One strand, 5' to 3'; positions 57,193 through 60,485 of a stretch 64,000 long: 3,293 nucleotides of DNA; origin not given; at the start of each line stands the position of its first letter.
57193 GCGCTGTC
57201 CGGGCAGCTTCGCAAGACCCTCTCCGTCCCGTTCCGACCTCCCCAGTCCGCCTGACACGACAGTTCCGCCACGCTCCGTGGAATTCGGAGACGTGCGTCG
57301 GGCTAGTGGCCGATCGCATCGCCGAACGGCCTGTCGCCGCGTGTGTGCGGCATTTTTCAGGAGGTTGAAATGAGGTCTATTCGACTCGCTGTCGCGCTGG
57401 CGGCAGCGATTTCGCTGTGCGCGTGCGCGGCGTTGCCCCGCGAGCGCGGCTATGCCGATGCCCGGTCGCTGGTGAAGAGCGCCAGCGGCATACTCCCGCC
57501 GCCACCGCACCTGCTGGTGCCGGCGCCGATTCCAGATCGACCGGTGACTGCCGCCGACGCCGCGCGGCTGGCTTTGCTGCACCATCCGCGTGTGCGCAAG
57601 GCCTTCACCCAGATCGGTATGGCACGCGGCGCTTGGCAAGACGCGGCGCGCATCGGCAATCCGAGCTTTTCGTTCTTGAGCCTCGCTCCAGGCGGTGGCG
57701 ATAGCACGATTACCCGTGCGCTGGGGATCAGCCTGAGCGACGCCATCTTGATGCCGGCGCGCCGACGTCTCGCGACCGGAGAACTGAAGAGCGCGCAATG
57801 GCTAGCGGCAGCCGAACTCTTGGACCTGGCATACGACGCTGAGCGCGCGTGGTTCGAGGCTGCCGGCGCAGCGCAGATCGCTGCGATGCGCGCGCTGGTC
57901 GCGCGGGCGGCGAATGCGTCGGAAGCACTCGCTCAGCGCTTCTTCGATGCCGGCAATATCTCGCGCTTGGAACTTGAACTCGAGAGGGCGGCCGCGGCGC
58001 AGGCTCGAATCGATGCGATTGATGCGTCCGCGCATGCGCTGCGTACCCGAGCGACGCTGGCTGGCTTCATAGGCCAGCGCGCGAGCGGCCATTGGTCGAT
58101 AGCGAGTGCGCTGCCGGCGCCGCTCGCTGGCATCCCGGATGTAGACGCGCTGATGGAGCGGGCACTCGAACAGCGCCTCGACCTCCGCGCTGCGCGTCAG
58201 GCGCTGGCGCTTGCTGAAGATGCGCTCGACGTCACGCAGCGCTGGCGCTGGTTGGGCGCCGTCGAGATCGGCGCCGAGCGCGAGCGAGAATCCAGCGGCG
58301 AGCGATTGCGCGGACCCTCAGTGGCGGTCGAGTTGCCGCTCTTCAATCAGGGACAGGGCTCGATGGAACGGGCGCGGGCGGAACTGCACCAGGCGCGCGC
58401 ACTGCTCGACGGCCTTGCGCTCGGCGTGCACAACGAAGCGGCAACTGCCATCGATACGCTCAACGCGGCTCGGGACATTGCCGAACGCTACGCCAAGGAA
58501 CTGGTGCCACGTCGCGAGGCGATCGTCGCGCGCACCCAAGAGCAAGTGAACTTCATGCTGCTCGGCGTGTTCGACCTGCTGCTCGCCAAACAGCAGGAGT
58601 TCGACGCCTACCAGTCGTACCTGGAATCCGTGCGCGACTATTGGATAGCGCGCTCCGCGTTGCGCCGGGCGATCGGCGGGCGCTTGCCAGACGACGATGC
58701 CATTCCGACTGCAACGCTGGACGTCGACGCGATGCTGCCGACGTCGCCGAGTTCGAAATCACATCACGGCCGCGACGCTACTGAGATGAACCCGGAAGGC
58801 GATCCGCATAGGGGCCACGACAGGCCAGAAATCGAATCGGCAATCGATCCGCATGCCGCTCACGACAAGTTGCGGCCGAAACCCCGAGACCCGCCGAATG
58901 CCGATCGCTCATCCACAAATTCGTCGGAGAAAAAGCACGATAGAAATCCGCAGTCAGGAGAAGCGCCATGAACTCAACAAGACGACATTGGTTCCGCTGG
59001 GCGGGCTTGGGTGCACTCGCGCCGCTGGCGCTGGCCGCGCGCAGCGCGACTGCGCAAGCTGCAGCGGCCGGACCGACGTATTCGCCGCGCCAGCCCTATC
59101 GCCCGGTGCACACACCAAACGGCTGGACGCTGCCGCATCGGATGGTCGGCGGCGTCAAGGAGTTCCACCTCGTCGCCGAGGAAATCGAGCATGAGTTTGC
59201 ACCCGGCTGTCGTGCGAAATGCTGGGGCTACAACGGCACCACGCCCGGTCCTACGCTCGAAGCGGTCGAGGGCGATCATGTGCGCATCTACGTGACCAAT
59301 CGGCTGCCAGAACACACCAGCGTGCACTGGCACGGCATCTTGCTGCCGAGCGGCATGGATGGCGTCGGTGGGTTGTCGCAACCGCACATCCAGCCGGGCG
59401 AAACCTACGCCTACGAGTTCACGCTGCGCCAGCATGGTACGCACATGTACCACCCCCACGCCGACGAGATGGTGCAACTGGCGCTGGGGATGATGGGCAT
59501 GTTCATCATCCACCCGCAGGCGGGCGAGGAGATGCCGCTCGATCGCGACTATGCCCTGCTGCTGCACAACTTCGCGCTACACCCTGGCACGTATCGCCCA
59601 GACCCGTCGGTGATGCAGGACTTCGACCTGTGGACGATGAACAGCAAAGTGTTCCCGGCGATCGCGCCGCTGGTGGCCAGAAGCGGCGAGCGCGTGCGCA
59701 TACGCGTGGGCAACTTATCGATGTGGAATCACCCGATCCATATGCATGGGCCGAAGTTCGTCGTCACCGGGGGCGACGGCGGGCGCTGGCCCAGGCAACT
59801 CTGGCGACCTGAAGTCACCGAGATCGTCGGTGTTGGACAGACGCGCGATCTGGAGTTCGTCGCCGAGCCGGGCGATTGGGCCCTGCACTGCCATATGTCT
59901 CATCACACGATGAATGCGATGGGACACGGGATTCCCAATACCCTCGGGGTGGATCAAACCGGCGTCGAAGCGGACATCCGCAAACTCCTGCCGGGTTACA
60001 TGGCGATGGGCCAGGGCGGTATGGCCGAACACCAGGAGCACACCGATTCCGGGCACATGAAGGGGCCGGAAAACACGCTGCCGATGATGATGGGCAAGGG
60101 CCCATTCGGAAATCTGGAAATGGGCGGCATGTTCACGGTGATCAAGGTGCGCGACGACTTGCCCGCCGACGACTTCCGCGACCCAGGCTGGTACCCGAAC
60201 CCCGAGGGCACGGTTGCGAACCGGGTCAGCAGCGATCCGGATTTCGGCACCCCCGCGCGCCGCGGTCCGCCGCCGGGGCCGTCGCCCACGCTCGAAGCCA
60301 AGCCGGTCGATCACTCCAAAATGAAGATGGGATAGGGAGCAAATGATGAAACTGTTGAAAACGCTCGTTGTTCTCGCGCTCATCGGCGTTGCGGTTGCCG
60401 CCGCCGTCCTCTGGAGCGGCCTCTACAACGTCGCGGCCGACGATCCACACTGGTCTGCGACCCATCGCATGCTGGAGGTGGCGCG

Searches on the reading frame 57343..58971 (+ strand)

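Call 49: search_protein_families(library=pfam, proteins=[window:57343-58971:+], max_evalue=0.00001)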
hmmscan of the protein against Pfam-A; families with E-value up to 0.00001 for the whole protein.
window:57343-58971:+ (542 aa): 1 family
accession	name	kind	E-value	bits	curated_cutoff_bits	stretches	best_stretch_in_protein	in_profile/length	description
PF02321.23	OEP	-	6.2e-31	108.1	22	2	268-445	2-187/187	Outer membrane efflux protein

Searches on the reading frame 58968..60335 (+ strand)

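Call 49: search_protein_families(library=pfam, proteins=[window:58968-60335:+], max_evalue=0.00001)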
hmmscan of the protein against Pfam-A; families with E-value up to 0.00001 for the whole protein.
window:58968-60335:+ (455 aa): 2 families
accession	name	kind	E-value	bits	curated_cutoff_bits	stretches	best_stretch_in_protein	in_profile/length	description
PF07732.21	Cu-oxidase_3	-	3.2e-39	134.1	21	1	76-185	8-118/119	Multicopper oxidase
PF07731.20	Cu-oxidase_2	-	1.7e-22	80.1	20.4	1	217-320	13-129/137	Multicopper oxidase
